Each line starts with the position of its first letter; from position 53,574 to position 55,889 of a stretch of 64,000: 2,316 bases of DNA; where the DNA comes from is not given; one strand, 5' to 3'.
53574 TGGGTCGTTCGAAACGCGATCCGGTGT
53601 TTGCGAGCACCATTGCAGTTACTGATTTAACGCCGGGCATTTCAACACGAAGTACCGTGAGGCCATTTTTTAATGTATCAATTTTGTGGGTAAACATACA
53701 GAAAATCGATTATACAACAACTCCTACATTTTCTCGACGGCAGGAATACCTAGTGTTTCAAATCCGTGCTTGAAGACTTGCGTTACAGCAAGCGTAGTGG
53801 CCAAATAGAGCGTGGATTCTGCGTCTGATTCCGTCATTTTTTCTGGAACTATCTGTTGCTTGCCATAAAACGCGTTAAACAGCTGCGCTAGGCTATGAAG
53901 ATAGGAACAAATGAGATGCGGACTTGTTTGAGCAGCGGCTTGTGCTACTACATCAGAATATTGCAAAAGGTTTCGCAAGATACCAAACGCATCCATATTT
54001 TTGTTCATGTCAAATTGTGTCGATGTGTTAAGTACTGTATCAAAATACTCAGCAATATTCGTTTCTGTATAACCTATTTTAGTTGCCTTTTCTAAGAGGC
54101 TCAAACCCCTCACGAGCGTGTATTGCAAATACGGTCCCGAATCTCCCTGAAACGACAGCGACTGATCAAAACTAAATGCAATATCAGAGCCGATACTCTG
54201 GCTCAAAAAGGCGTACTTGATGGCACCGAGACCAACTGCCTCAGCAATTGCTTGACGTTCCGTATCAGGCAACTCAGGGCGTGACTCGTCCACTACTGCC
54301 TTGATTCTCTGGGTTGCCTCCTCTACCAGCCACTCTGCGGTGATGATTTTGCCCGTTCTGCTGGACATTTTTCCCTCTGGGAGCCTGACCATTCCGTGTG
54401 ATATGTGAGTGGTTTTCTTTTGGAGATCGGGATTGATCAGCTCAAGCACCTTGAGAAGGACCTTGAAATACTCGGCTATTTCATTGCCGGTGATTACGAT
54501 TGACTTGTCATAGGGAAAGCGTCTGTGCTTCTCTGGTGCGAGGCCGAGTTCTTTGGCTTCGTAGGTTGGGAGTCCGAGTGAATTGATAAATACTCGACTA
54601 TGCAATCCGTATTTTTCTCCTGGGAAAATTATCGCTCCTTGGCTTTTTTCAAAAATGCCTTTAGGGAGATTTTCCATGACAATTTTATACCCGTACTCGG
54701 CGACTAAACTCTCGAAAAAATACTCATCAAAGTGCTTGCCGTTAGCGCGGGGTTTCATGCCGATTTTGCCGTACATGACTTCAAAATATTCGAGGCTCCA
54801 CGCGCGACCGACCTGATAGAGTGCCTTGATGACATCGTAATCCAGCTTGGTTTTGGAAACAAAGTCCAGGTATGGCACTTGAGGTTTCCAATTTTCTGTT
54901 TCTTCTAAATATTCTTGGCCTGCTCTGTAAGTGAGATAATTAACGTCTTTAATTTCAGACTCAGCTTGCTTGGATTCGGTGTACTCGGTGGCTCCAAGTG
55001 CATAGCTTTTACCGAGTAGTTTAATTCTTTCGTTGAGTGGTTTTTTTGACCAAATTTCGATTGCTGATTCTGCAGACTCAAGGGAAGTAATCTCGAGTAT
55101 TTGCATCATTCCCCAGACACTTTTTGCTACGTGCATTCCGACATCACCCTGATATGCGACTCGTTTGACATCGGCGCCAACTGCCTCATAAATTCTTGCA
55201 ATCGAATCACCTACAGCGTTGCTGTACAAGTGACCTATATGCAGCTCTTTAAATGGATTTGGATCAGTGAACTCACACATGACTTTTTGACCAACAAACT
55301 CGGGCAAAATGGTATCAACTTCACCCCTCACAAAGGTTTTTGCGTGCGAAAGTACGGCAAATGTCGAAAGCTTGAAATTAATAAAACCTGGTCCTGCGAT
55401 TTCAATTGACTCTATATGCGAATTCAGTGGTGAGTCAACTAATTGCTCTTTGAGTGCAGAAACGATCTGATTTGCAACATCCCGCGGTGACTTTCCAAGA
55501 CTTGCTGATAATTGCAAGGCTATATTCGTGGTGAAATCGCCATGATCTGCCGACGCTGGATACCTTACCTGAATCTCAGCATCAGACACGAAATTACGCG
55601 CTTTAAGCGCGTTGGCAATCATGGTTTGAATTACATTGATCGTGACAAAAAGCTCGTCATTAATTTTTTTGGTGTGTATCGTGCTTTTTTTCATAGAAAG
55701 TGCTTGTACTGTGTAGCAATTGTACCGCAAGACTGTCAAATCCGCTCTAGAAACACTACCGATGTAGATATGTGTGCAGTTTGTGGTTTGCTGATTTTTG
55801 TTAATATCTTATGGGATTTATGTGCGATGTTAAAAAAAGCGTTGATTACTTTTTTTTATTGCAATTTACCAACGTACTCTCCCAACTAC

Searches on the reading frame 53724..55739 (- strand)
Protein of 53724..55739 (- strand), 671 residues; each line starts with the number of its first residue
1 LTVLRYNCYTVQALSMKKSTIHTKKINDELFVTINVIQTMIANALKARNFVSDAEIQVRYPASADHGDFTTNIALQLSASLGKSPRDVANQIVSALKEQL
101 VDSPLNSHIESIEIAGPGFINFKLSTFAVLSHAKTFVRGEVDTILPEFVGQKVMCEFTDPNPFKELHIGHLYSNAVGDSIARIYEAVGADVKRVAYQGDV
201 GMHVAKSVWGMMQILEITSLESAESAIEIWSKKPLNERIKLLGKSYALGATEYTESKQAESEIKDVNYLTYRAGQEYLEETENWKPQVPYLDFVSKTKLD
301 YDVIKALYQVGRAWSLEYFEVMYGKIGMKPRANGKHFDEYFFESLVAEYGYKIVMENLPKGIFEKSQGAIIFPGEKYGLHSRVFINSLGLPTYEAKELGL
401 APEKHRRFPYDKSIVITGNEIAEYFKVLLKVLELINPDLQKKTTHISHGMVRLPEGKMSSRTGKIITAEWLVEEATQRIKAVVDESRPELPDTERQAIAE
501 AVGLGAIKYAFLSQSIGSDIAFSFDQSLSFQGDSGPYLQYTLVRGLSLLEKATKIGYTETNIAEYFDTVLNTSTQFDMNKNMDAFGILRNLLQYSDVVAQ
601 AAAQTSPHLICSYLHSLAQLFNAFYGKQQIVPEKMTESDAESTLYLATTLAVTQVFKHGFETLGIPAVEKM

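Call 75: search_protein_families(library=pfam, proteins=[window:53724-55739:-], max_evalue=0.01)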
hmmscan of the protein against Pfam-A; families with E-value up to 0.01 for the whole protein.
window:53724-55739:- (671 aa): 3 families
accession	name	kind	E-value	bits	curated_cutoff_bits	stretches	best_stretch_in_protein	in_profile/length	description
PF00750.26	tRNA-synt_1d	-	1.9e-28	99.9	23.3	2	343-524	163-349/349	tRNA synthetases class I (R), catalytic domain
PF05746.21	DALR_1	-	9.9e-21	74.4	22.3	1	538-671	1-117/117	DALR anticodon binding domain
PF03485.21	Arg_tRNA_synt_N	-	1.1e-20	74.4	21.5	1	36-124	2-85/85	Arginyl tRNA synthetase N terminal domain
